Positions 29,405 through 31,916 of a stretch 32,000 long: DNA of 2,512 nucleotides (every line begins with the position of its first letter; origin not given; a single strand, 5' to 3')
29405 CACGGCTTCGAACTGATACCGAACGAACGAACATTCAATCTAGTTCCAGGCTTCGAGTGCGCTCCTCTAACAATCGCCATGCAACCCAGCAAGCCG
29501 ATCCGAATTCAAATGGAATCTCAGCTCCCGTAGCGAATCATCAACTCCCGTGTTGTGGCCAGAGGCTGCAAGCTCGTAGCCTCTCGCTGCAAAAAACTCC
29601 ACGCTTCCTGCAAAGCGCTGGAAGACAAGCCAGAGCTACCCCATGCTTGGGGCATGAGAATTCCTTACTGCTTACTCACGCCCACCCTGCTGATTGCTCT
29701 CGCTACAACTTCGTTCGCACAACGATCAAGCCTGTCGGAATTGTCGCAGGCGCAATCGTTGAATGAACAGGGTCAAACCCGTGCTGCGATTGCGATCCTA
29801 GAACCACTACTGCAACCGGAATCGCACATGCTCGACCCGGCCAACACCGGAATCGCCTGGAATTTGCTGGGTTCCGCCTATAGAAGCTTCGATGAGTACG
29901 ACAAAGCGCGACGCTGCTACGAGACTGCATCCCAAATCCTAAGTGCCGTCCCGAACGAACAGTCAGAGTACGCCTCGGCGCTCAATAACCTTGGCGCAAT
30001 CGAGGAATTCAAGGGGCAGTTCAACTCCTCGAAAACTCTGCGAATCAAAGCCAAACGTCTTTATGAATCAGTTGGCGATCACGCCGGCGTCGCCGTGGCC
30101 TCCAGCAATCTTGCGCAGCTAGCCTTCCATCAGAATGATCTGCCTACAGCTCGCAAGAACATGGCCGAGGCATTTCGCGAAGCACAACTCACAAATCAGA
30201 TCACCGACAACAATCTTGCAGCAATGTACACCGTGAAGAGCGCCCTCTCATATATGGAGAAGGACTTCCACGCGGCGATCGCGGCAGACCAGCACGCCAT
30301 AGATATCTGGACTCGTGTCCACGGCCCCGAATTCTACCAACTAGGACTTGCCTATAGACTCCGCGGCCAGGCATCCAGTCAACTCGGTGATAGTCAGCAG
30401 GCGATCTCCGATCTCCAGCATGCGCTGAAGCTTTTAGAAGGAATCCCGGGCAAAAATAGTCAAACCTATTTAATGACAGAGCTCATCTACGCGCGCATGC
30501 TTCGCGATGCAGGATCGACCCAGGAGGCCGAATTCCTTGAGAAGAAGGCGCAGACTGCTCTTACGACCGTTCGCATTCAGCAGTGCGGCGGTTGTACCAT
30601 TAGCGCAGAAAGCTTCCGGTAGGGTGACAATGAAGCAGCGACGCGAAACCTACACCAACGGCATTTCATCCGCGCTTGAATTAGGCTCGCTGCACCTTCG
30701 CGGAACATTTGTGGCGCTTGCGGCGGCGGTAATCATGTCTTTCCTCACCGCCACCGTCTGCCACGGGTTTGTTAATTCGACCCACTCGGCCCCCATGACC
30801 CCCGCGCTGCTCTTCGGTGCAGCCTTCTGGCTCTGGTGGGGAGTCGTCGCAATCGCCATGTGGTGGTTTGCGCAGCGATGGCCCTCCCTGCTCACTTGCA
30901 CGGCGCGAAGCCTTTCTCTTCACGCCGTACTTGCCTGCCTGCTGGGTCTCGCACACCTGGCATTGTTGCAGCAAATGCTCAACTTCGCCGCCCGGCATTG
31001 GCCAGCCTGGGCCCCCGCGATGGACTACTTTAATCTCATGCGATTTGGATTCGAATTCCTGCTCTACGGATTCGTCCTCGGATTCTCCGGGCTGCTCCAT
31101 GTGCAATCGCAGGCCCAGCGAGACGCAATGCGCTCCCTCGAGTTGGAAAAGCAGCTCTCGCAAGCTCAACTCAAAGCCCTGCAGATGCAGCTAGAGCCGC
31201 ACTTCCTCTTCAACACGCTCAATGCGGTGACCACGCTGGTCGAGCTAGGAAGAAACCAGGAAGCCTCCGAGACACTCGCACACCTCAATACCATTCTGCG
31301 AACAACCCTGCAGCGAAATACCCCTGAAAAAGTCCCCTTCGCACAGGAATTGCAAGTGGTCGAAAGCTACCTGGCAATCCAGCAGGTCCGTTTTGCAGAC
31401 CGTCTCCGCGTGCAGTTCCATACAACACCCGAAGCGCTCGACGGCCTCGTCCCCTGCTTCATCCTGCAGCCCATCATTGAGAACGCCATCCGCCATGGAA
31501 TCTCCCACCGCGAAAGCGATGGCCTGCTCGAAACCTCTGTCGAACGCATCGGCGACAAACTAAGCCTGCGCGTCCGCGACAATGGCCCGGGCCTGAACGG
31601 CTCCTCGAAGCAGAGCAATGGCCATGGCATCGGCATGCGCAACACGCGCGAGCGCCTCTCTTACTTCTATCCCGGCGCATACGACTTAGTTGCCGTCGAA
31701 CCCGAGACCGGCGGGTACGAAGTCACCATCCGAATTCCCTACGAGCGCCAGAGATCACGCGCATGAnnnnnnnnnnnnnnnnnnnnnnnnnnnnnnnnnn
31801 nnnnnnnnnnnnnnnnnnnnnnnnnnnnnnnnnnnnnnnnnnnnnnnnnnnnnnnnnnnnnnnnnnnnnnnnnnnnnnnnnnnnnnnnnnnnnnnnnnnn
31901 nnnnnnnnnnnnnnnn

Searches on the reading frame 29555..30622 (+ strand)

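Call 8: search_protein_families(library=pfam, proteins=[window:29555-30622:+], max_evalue=0.01)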
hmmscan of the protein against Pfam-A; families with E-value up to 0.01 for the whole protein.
window:29555-30622:+ (355 aa): 14 families
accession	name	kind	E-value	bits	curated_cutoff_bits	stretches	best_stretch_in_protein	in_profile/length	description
PF13424.12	TPR_12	-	2.2e-28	98.7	30.1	4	139-207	2-72/77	Tetratricopeptide repeat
PF07719.23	TPR_2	-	1.9e-11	43.6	27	1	101-127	3-29/34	Tetratricopeptide repeat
PF00515.34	TPR_1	-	2.2e-11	43.5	27.8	1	101-125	3-27/34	Tetratricopeptide repeat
PF13374.12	TPR_10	-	4e-08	33.5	27.5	0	229-259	9-39/42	Tetratricopeptide repeat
PF13181.12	TPR_8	-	5.2e-08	32.9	25.7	1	101-125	3-27/34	Tetratricopeptide repeat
PF13428.12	TPR_14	-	9.1e-07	29.4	23.5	0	101-125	3-27/44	Tetratricopeptide repeat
PF17874.7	TPR_MalT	-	1.4e-06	28.3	45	1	117-325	16-221/336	MalT-like TPR region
PF13371.12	TPR_9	-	1.4e-05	25.4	35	1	267-293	32-58/73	Tetratricopeptide repeat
PF13176.12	TPR_7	-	0.00014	22.1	27.9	0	101-126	1-26/36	Tetratricopeptide repeat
PF07721.20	TPR_4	-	0.00048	20.9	27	0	180-200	1-21/26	Tetratricopeptide repeat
PF20308.4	TPR-S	-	0.00089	20.2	27.6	0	65-110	24-62/102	Tetratricopeptide Repeats-Sensor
PF14559.12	TPR_19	-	0.0011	19.7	25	0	71-143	3-65/68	Tetratricopeptide repeat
PF13431.12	TPR_17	-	0.0013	19.3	24.4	0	100-119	14-33/34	Tetratricopeptide repeat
PF18097.6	Vta1_C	-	0.0068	16.4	26.3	0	279-295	22-38/38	Vta1 C-terminal domain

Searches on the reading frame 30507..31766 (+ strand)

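Call 9: search_protein_families(library=pfam, proteins=[window:30507-31766:+], max_evalue=0.01)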
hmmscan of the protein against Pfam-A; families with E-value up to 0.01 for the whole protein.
window:30507-31766:+ (419 aa): 3 families
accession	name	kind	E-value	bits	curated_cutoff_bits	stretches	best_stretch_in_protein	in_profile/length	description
PF06580.19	His_kinase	-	8.4e-25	87.3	25.2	1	220-300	1-81/81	Histidine kinase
PF02518.31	HATPase_c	-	1.2e-07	32.6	26.4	1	319-413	9-110/111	Histidine kinase-, DNA gyrase B-, and HSP90-like ATPase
PF13581.12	HATPase_c_2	-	0.0038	17.7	27.4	1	324-408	40-125/127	Histidine kinase-like ATPase domain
